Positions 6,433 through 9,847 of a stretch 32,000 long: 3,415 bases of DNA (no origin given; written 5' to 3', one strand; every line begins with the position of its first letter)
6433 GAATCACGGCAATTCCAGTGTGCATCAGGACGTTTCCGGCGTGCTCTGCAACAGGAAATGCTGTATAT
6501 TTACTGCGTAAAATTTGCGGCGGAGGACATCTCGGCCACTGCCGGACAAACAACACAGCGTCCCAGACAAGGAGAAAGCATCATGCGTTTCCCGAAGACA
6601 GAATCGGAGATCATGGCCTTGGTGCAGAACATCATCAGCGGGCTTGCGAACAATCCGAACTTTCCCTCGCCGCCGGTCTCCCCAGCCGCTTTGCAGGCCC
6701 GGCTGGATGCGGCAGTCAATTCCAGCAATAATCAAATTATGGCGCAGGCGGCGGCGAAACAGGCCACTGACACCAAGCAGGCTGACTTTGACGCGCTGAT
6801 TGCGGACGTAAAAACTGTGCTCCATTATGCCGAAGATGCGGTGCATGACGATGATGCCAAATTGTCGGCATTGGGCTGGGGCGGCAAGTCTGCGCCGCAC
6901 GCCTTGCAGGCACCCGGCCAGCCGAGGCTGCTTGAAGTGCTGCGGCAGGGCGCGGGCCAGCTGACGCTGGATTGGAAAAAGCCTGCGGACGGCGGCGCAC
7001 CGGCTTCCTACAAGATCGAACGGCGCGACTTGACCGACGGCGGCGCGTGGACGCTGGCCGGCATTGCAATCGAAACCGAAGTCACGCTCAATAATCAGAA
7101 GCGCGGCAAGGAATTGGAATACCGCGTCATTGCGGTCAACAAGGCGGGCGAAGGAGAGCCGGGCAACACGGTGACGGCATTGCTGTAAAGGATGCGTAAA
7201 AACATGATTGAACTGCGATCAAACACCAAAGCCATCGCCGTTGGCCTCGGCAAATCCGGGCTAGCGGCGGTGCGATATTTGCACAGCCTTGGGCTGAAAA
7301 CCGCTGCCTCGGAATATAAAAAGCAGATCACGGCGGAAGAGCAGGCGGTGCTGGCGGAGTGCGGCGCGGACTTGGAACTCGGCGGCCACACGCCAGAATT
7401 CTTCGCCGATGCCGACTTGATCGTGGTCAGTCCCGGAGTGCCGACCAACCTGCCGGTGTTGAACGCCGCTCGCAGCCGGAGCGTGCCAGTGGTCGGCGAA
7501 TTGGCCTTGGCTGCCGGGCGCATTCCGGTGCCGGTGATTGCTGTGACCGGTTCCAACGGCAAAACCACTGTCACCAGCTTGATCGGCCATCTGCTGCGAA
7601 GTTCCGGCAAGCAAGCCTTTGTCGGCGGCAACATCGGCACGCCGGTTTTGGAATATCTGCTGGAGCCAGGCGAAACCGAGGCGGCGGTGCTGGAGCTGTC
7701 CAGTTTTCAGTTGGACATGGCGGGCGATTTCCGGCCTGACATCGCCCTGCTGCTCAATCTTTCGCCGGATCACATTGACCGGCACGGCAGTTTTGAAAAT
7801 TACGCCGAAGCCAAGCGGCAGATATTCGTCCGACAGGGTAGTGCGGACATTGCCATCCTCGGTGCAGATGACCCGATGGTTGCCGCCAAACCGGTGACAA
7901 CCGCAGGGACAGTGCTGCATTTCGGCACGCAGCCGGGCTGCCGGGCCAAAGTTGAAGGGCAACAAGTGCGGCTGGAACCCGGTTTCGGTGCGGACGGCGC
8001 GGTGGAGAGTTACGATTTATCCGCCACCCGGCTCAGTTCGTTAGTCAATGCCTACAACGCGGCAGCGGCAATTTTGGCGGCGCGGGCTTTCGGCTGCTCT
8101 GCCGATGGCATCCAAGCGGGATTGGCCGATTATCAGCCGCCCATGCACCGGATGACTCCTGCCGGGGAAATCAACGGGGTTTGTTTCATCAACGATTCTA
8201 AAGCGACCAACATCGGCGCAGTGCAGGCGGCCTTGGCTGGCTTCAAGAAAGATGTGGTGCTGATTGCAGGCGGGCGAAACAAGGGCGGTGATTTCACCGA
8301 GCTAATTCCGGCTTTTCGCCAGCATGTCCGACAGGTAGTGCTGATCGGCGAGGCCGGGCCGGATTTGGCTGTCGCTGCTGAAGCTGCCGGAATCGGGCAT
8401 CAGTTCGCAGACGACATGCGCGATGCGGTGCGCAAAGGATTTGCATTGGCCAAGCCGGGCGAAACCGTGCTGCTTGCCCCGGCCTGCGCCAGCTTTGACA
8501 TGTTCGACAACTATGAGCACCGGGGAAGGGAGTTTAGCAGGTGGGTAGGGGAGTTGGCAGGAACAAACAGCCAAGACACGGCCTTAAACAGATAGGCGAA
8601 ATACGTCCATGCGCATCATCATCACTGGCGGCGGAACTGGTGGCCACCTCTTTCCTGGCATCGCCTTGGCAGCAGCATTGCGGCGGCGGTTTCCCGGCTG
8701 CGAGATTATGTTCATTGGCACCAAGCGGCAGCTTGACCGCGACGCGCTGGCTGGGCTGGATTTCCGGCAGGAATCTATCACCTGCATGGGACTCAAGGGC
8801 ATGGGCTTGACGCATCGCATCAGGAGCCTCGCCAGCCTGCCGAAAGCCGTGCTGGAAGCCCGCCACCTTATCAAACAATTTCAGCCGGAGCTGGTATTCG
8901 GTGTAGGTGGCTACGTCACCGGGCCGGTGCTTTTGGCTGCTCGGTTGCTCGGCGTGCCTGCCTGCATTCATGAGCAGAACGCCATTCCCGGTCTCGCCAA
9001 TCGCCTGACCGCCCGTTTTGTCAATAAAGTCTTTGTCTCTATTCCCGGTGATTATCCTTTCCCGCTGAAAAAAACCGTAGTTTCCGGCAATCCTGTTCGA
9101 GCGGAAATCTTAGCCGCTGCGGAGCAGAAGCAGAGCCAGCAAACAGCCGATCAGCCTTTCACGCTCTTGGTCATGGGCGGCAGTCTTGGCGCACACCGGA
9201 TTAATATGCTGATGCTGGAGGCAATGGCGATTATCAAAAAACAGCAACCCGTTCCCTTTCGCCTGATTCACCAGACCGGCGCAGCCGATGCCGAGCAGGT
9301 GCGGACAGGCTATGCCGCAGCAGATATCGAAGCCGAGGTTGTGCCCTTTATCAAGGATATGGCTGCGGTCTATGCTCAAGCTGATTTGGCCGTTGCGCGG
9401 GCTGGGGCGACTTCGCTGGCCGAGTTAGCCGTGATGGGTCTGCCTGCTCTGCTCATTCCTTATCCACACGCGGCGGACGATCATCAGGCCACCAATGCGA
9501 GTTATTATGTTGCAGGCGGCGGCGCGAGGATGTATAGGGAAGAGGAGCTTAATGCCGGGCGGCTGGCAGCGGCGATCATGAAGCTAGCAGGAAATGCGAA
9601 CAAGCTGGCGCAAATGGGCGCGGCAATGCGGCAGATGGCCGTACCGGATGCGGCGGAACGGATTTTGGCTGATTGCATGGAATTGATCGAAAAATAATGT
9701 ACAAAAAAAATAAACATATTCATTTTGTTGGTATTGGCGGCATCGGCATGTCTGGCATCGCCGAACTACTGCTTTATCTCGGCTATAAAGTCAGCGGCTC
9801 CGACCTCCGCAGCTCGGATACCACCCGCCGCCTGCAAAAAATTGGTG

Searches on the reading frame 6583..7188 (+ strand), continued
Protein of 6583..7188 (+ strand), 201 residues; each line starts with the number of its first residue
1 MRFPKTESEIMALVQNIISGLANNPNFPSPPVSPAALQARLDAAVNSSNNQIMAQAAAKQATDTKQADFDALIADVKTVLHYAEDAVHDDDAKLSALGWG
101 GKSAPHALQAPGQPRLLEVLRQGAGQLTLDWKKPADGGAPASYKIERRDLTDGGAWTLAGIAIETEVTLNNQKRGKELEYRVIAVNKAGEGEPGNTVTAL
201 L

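Call 65: fold_search(model_id=the predicted structure, library=pdb)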
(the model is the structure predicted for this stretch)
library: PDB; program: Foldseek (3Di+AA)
matches with E <= 10: 1112; with E <= 0.001: 0
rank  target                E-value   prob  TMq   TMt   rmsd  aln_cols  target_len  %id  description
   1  6zva_B                5.5e-03  0.98  0.25  0.45  11.6       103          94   23  Crystal structure of My5 (released 2021-08-04)
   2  3uto_A                8.0e-03  0.99  0.23  0.09   3.5        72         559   29  Twitchin kinase region from C.elegans (Fn31-NL-kin-CRD-Ig26) (released 2012-08-08)
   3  3uto_B                1.2e-02  0.99  0.24  0.10   3.7        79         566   32  Twitchin kinase region from C.elegans (Fn31-NL-kin-CRD-Ig26) (released 2012-08-08)
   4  6zva_A                1.2e-02  0.96  0.25  0.46  12.6       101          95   26  Crystal structure of My5 (released 2021-08-04)
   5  3mpc_A                1.1e-01  0.85  0.21  0.39   3.8        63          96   22  The crystal structure of a Fn3-like protein from Clostridium thermocellum (released 2010-08-11)
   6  2h41                  1.5e-01  0.77  0.21  0.40   5.9        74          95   14  Solution structure of the second type III domain of human Fibronectin: minimized average structure (released 2007-04-10)
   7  2ic2_A                1.6e-01  0.75  0.22  0.38   6.0        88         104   19  Crystal Structure of the First FNIII Domain of Ihog (released 2006-10-24)
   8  2ic2_B                1.7e-01  0.69  0.23  0.36   9.1        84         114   17  Crystal Structure of the First FNIII Domain of Ihog (released 2006-10-24)
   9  9c39_J                1.7e-01  0.18  0.16  0.22  18.0       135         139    9  Bacteriophage Sf14 neck C6 reconstruction (released 2025-02-05)
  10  2ed9_MODEL_1_A        1.8e-01  0.30  0.20  0.29  20.2       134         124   21  Solution structure of the third fibronectin type III domain of human Netrin receptor DCC (released 2008-03-04)
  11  5z06_B                1.9e-01  0.69  0.19  0.06   5.3        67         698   22  Crystal structure of beta-1,2-glucanase from Parabacteroides distasonis (released 2018-05-30)
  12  1x5x_MODEL_1_A        1.9e-01  0.57  0.23  0.35   4.5        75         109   19  Solution structure of the fibronectin type-III domain of human fibronectin type III domain containing protein  (released 2005-11-17)
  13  7wvm_E                2.0e-01  0.75  0.22  0.34   4.7        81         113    5  The complex structure of PD-1 and cemiplimab (released 2022-04-20)
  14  5xpv_A                2.1e-01  0.23  0.17  0.29   7.9        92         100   14  Structure of the V domain of amphioxus IgVJ-C2 (released 2018-04-18)
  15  6bty_B                2.6e-01  0.57  0.20  0.29   7.5        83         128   17  Crystal structure of the PI3KC2alpha C2 domain in space group P41212 (released 2018-10-17)
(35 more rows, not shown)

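Call 67: search_dna_similar(query=window:6583-7185:+, collection=plasmids, mode=protein, max_evalue=0.00001, max_rows=15)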
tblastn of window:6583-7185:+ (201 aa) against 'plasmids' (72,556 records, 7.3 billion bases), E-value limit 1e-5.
No match.

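Call 68: search_dna_similar(query=window:6583-7185:+, collection=phages, mode=protein, max_evalue=0.00001, max_rows=15)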
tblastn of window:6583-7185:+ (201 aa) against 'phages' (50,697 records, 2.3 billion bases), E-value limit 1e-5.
No match.

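Call 69: find_related_loci(query=A1, collection=viral_contigs, flank=6000)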
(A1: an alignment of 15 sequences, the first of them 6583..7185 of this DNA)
Query A1 (201 aa) in viral_contigs; peptide patterns used: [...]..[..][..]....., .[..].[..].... (x = any residue, [..] = any of these).
23 stretches matched a pattern, but none encodes a relative of the query by tblastn (E <= 1e-3).
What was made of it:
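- On Iteron-type replication origin: The FN3 family has no match in the plasmid, phage or IMG/VR collections (calls 67-69).
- Closest known: Plasmid and phage iterons. Different: The arrays are chromosomal, multi-copy, and absent from plasmid and phage collections (calls 67-69).
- The family is absent from 72,556 plasmids, 50,697 phages and IMG/VR (calls 67-69).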

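Call 100: predict_structure(alignment_id=A4)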
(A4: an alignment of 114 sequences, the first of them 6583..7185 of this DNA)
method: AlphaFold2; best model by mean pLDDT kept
length: 201 residues; sequences in the alignment: 114
mean_pLDDT: 70.2   pTM: 0.45
mean pLDDT of the five models: 70.2, 67.8, 66.9, 64.4, 61.5
residues with pLDDT >= 90: 71; 70-90: 27; 50-70: 42; < 50: 61
segments of 3 or more residues with pLDDT < 50: 105-128, 130-140, 164-174, 186-191, 193-201
pLDDT, mean of each block of 10 residues (from residue 1): 92 96 90 96 96 93 93 91 85 77 50 41 44 46 59 59 48 52 51 48 47
secondary structure, 60 per line:
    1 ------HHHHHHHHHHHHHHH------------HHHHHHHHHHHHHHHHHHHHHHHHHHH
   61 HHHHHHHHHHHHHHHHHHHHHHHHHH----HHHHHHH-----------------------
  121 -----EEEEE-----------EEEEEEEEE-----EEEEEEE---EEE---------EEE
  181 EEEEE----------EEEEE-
elements in order: H7-21 H34-86 H91-97 E126-130 E142-150 E156-162 E166-168 E178-185 E196-200

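Call 104: fold_search(model_id=the predicted structure, library=viral)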
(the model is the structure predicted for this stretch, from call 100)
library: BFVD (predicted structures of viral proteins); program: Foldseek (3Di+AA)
matches with E <= 10: 632; with E <= 0.001: 0
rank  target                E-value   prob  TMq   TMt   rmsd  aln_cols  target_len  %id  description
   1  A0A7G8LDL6            2.2e-02  0.23  0.17  0.07  23.9       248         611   12  (no name in the UniProt tables at hand)
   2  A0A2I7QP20            1.1e-01  0.33  0.16  0.09  16.4        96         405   11  (no name in the UniProt tables at hand)
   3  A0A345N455            1.3e-01  0.25  0.16  0.33  18.8        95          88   13  (no name in the UniProt tables at hand)
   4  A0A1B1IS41            1.8e-01  0.10  0.16  0.14  28.4       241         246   11  (no name in the UniProt tables at hand)
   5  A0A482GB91            2.0e-01  0.11  0.14  0.06  19.0       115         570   14  (no name in the UniProt tables at hand)
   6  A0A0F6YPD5            2.4e-01  0.87  0.18  0.58   2.3        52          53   13  Uncharacterized protein [Sinorhizobium phage phiN3]
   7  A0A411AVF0            3.3e-01  0.11  0.13  0.20  16.5        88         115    9  (no name in the UniProt tables at hand)
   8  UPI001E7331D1         3.7e-01  0.85  0.17  0.51   3.7        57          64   16  (no name look-up for this kind of identifier)
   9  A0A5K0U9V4            3.7e-01  0.15  0.12  0.05  11.0        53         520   15  Uncharacterized protein [Yasminevirus sp. GU-2018]
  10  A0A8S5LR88            3.7e-01  0.14  0.10  0.03  15.3        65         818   17  Tail protein [Myoviridae sp. ctfJc17]
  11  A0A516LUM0            3.7e-01  0.11  0.14  0.17  18.5        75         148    7  (no name in the UniProt tables at hand)
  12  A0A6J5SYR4            3.9e-01  0.16  0.15  0.05  16.2        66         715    9  Uncharacterized protein [uncultured Caudovirales phage]
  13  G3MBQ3                3.9e-01  0.10  0.16  0.11  14.5       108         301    9  Gp187 [Bacillus phage G]
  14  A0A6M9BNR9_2          3.9e-01  0.06  0.16  0.04  28.1       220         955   11  RNA-directed RNA polymerase (Fragment) [Lactuca sativa picorna-like virus]
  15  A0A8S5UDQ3            3.9e-01  0.06  0.14  0.15  15.3       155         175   10  Uncharacterized protein [Siphoviridae sp. ctNLX12]
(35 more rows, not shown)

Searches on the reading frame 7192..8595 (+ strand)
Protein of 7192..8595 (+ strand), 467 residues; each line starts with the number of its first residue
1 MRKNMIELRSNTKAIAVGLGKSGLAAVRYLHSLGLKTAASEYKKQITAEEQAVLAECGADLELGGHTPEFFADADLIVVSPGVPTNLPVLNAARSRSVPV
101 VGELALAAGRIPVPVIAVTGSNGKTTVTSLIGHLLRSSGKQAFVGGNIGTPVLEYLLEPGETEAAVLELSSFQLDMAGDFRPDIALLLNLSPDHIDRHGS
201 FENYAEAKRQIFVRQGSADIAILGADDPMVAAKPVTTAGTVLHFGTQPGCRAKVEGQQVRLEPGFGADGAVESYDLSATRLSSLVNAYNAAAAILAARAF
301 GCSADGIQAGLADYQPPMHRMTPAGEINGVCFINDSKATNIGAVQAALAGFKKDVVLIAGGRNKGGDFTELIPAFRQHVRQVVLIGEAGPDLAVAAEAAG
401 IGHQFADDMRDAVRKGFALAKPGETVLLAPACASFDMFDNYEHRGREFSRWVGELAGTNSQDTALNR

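Call 7: search_protein_families(library=pfam, proteins=[window:7192-8595:+], max_evalue=0.1)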
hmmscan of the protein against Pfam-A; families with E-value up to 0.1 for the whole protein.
window:7192-8595:+ (467 aa): 4 families
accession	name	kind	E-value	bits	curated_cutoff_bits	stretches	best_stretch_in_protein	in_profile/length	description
PF08245.18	Mur_ligase_M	-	5.1e-32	111.9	24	1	118-297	1-200/200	Mur ligase middle domain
PF02875.26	Mur_ligase_C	-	4.9e-16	60.1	28.4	1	319-432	1-127/127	Mur ligase, glutamate ligase domain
PF21799.2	MurD-like_N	-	6.1e-15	55.7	27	1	13-102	2-88/88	Mur ligase MurD-like, N-terminal domain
PF21377.3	MurD_N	-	9e-05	22.9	24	1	15-83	3-70/76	MurD N-terminal domain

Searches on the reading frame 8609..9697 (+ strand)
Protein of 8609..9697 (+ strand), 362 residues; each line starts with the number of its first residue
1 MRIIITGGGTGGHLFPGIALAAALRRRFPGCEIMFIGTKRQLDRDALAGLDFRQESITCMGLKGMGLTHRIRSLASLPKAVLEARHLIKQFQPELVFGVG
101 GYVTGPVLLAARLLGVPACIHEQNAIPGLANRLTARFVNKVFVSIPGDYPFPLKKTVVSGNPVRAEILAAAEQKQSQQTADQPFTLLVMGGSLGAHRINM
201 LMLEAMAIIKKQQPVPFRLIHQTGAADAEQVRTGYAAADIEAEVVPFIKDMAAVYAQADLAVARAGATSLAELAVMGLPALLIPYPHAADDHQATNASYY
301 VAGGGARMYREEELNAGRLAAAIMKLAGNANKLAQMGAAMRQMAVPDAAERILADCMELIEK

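Call 7: search_protein_families(library=pfam, proteins=[window:8609-9697:+], max_evalue=0.1)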
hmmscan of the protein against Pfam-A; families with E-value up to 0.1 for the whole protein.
window:8609-9697:+ (362 aa): 5 families
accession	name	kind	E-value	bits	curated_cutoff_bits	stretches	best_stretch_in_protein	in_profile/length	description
PF04101.22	Glyco_tran_28_C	-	5e-40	137.7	22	1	185-352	1-166/166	Glycosyltransferase family 28 C-terminal domain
PF03033.26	Glyco_transf_28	-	4.3e-34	118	26.2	1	3-142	1-138/139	Glycosyltransferase family 28 N-terminal domain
PF13579.12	Glyco_trans_4_4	-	3.7e-05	24.6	29.7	1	20-137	10-116/158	Glycosyl transferase 4-like domain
PF13692.12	Glyco_trans_1_4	-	0.0022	18.7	27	1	200-290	18-113/142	Glycosyl transferases group 1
PF06722.18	EryCIII-like_C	-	0.016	15.6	31.7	1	250-344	40-130/145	Erythromycin biosynthesis protein CIII-like, C-terminal domain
